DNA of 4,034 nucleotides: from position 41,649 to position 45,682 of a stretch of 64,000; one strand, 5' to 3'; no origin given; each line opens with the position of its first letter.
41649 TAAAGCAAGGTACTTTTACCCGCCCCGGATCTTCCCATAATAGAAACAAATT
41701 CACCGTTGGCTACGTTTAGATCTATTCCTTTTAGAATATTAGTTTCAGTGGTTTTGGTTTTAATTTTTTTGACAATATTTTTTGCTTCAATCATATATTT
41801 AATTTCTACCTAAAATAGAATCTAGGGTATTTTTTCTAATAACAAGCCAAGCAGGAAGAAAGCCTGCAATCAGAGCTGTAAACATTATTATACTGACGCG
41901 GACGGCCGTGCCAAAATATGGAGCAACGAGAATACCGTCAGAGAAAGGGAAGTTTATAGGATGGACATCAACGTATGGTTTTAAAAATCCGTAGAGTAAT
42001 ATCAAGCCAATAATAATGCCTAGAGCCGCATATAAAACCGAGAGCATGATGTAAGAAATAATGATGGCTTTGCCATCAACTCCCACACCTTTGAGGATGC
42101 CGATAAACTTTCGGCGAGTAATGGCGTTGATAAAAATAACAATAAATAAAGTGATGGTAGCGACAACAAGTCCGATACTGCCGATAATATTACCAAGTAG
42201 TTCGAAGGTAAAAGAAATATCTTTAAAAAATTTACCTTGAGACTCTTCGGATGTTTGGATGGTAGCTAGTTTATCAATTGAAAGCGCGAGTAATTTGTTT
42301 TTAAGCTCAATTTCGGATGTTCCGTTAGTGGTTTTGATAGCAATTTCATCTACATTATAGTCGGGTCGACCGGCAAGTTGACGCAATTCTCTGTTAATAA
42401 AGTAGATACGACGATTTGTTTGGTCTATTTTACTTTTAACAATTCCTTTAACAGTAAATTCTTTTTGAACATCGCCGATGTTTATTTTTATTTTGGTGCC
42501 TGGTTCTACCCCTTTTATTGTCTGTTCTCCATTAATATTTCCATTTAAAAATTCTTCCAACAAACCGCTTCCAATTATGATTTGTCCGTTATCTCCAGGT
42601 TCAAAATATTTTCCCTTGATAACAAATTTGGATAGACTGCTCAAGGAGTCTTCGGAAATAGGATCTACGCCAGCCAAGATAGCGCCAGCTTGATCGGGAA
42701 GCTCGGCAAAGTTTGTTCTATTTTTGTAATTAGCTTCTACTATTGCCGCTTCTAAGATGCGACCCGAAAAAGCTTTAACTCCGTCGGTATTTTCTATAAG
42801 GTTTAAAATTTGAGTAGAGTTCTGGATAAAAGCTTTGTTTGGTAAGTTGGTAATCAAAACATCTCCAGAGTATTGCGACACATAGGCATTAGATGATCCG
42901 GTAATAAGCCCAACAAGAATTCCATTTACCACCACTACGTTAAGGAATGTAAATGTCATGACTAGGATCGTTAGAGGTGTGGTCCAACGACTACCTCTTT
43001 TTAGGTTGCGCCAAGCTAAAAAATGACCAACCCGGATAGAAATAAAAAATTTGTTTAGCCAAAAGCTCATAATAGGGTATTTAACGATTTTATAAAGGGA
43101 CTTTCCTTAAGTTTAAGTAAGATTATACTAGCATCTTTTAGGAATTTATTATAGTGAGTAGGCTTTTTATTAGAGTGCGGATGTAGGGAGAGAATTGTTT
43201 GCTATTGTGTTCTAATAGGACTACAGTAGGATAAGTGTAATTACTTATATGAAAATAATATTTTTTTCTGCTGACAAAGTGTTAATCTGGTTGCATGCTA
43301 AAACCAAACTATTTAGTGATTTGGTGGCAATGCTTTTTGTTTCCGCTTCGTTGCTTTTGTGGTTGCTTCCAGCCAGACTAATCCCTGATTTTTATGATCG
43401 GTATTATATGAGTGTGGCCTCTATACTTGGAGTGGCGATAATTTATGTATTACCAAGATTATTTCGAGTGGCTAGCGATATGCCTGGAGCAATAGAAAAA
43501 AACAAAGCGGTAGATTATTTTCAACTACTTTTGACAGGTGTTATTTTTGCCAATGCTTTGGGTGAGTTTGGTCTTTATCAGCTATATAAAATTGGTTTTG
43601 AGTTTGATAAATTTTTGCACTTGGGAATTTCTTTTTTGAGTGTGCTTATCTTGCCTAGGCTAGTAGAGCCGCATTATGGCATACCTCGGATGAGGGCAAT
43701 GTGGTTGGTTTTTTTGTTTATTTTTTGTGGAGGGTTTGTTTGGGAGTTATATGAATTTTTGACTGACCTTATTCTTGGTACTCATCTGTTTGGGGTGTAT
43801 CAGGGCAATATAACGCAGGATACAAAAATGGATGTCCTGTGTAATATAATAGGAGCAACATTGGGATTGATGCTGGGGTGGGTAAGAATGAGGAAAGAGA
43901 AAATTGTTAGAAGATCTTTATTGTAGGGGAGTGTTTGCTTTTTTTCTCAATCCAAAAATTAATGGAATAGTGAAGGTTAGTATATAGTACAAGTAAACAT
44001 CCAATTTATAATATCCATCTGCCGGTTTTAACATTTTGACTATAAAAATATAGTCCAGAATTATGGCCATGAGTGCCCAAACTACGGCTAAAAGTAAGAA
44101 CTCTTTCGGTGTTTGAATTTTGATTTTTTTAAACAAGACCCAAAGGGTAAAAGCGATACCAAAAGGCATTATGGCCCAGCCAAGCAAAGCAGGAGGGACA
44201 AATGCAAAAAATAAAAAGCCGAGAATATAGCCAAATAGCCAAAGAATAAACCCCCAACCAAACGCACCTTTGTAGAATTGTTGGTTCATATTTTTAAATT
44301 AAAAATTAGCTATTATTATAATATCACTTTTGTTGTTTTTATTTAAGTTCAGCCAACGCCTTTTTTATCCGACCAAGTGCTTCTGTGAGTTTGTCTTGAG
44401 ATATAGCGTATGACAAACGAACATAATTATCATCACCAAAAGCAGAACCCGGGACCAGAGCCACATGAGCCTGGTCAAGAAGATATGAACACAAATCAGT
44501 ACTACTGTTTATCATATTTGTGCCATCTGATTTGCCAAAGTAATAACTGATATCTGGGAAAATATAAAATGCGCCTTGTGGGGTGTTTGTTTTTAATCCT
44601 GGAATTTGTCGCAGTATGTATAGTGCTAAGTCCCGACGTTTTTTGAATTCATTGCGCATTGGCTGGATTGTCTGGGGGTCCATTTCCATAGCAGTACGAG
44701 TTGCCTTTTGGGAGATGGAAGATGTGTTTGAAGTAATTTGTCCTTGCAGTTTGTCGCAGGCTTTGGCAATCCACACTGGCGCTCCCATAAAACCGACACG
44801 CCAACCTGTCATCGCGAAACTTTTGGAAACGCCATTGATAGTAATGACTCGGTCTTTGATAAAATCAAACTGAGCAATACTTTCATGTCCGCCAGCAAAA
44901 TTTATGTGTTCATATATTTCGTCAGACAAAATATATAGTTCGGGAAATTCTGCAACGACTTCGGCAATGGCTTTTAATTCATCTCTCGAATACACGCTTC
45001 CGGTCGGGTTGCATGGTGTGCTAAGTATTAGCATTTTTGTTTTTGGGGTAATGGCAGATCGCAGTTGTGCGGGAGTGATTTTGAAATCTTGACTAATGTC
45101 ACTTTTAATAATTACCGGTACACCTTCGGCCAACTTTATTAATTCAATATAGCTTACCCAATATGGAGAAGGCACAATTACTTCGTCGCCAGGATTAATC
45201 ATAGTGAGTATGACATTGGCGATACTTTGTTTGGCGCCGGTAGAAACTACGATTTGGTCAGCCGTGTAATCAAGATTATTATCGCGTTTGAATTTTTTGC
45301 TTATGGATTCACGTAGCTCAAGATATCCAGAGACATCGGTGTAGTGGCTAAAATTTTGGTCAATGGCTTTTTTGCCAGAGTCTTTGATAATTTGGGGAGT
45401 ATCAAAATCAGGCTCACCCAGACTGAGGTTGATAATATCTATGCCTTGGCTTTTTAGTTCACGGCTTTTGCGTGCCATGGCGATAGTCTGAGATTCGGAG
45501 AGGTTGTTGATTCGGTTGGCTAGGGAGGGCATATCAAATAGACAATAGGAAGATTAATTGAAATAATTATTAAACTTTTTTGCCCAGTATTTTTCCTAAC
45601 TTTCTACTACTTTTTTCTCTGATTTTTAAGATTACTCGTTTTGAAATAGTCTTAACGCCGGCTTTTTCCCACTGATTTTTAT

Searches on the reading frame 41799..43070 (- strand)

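Call 47: search_protein_families(library=pfam, proteins=[window:41799-43070:-])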
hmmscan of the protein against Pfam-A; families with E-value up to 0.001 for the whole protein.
window:41799-43070:- (423 aa): 1 family
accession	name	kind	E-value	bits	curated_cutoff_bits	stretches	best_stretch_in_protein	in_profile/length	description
PF02687.27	FtsX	-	5.4e-10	39.8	25.5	1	295-414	2-119/120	FtsX-like permease C-terminal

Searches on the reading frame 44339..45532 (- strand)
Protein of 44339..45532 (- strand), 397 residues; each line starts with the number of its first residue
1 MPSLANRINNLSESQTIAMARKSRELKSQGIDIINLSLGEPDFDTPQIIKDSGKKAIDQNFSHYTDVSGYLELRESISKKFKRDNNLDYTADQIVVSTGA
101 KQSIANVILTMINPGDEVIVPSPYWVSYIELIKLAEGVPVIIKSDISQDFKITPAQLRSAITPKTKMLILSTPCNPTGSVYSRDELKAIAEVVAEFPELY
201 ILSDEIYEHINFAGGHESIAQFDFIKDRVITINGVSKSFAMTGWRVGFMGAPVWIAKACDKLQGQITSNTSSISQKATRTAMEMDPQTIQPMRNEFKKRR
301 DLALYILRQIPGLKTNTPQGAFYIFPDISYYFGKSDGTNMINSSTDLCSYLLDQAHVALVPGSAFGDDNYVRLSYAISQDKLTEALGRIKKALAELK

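Call 47: search_protein_families(library=pfam, proteins=[window:44339-45532:-])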
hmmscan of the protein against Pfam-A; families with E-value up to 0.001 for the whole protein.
window:44339-45532:- (397 aa): 3 families
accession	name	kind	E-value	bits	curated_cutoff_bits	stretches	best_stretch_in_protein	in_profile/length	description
PF00155.27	Aminotran_1_2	-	1.1e-70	239.1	19.7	1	32-389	2-361/361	Aminotransferase class I and II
PF01041.23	DegT_DnrJ_EryC1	-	6.2e-08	32.7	19.8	1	108-191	57-136/360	DegT/DnrJ/EryC1/StrS aminotransferase family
PF01053.26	Cys_Met_Meta_PP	-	1.6e-05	24.1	27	1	86-182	63-155/381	Cys/Met metabolism PLP-dependent enzyme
